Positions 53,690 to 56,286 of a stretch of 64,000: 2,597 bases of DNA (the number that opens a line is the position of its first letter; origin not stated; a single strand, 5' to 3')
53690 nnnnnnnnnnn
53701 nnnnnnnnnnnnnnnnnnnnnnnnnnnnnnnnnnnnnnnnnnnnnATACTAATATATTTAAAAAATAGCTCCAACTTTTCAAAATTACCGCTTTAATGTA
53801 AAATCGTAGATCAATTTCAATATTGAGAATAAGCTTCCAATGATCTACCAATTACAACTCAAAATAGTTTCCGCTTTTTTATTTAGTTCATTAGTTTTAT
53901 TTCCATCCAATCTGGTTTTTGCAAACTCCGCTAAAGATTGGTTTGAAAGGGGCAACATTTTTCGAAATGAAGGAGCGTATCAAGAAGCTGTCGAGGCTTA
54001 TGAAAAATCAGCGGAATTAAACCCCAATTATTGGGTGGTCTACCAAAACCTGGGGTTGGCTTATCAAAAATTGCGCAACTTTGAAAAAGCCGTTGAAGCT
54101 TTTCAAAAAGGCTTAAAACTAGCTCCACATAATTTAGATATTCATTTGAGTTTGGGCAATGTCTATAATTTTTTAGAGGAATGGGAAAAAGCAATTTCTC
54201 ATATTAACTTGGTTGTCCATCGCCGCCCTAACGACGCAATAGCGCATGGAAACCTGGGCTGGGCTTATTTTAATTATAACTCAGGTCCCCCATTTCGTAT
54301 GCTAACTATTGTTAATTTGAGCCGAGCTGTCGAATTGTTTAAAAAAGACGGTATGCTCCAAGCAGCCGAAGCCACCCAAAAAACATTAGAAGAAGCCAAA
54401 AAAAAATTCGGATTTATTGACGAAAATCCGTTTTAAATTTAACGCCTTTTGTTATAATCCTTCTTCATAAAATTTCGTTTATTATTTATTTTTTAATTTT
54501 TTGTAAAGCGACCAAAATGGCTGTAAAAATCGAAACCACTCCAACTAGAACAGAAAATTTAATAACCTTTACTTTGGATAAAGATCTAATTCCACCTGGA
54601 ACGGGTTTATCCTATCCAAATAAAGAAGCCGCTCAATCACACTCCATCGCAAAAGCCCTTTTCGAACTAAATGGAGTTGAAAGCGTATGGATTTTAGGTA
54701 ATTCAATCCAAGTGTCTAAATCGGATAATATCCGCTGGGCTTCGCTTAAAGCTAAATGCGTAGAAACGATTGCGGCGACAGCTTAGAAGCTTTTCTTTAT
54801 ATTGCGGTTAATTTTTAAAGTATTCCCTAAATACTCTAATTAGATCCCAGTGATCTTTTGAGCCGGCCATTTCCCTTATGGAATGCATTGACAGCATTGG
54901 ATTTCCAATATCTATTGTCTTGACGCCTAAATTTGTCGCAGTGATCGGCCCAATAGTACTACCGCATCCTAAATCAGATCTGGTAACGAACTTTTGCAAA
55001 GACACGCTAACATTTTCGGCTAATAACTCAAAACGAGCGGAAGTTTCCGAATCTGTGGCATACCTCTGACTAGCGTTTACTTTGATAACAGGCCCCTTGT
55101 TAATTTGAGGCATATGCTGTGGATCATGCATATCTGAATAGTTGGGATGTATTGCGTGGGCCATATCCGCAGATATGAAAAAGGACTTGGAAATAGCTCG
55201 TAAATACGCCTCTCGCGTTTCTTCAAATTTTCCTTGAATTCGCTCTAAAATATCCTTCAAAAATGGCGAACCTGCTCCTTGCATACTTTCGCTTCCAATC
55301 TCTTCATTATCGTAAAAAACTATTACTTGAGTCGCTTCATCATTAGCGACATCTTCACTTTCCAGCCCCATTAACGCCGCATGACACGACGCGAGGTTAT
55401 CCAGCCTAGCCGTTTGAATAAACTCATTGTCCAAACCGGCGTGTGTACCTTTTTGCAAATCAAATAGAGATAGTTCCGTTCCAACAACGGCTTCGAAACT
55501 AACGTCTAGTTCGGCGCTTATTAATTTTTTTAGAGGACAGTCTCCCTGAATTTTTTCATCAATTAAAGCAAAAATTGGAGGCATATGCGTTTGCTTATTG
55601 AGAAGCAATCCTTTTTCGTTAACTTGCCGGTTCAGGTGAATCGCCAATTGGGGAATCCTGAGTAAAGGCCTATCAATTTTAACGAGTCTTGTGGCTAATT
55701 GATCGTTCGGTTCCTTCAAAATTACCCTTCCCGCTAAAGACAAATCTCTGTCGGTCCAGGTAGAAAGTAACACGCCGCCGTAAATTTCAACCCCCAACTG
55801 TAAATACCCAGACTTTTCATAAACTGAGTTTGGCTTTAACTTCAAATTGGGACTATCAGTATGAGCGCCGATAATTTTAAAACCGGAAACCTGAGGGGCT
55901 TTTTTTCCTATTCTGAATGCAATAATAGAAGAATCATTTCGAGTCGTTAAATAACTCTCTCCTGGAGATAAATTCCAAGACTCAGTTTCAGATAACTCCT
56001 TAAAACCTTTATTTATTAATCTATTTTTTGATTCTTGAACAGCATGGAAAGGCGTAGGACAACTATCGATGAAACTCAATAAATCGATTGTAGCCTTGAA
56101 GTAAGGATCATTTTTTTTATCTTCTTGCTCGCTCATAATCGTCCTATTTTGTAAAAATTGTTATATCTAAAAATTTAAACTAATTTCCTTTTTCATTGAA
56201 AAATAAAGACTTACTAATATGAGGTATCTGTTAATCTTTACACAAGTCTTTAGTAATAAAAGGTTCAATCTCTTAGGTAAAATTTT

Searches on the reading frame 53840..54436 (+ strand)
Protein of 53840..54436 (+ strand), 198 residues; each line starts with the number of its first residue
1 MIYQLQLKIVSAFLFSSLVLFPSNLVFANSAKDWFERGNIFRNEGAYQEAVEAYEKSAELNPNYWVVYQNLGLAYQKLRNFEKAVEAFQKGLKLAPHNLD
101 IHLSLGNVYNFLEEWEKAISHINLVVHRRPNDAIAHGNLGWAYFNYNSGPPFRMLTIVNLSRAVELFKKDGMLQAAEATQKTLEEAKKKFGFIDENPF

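Call 73: search_protein_families(library=pfam, proteins=[window:53840-54436:+], max_evalue=0.00001)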
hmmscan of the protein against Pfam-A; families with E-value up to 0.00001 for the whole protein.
window:53840-54436:+ (198 aa): 13 families
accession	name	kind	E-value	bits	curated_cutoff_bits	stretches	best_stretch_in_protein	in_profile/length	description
PF00515.34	TPR_1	-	4.1e-24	83.8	27.8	2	67-98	3-34/34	Tetratricopeptide repeat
PF07719.23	TPR_2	-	6.9e-19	66.8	27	2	67-98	3-34/34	Tetratricopeptide repeat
PF13181.12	TPR_8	-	1.5e-17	62.6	25.7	1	67-98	3-34/34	Tetratricopeptide repeat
PF13414.12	TPR_11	-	3.2e-17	62.4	26.8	1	38-78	1-41/42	TPR repeat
PF13431.12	TPR_17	-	2.2e-16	59.1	24.4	1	53-85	1-33/34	Tetratricopeptide repeat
PF14559.12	TPR_19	-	7.9e-13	49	25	1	80-136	6-62/68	Tetratricopeptide repeat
PF13428.12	TPR_14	-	1.1e-12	47.7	23.5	0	67-107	3-43/44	Tetratricopeptide repeat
PF13432.12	TPR_16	-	2.2e-12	47.6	32.7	1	71-133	3-65/65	Tetratricopeptide repeat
PF13176.12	TPR_7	-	3.3e-11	42.8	27.9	0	69-96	3-30/36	Tetratricopeptide repeat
PF13424.12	TPR_12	-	9e-11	42.3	30.1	1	37-95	9-75/77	Tetratricopeptide repeat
PF13371.12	TPR_9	-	1.6e-10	41.3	35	1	40-102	4-66/73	Tetratricopeptide repeat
PF23914.1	TPR_CcmH_CycH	-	7.5e-09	36.1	42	0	71-143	56-131/158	Cytochrome c-type biogenesis protein H TPR domain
PF13174.12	TPR_6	-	1.1e-07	32.5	26.3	0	70-90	5-25/33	Tetratricopeptide repeat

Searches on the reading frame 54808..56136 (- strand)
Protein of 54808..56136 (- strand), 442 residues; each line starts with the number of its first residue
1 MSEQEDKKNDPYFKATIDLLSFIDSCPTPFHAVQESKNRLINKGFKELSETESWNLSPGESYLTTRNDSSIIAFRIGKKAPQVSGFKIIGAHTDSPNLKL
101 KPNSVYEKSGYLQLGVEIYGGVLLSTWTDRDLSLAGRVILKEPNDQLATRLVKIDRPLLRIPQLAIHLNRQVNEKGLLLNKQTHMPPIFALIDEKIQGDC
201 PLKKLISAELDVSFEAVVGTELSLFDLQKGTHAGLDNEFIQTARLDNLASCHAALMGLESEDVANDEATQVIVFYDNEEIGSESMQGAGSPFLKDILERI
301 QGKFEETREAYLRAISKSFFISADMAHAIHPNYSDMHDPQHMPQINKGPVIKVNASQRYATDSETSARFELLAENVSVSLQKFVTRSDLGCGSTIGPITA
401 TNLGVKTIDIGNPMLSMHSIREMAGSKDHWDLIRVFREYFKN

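Call 73: search_protein_families(library=pfam, proteins=[window:54808-56136:-], max_evalue=0.00001)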
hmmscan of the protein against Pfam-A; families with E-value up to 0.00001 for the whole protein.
window:54808-56136:- (442 aa): 2 families
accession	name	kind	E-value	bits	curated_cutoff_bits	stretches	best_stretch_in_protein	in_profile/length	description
PF02127.20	Peptidase_M18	-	1.1e-150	502.6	24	1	22-440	1-432/432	Aminopeptidase I zinc metalloprotease (M18)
PF05343.19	Peptidase_M42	-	2.9e-09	36.9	23.2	0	314-429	179-286/292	M42 glutamyl aminopeptidase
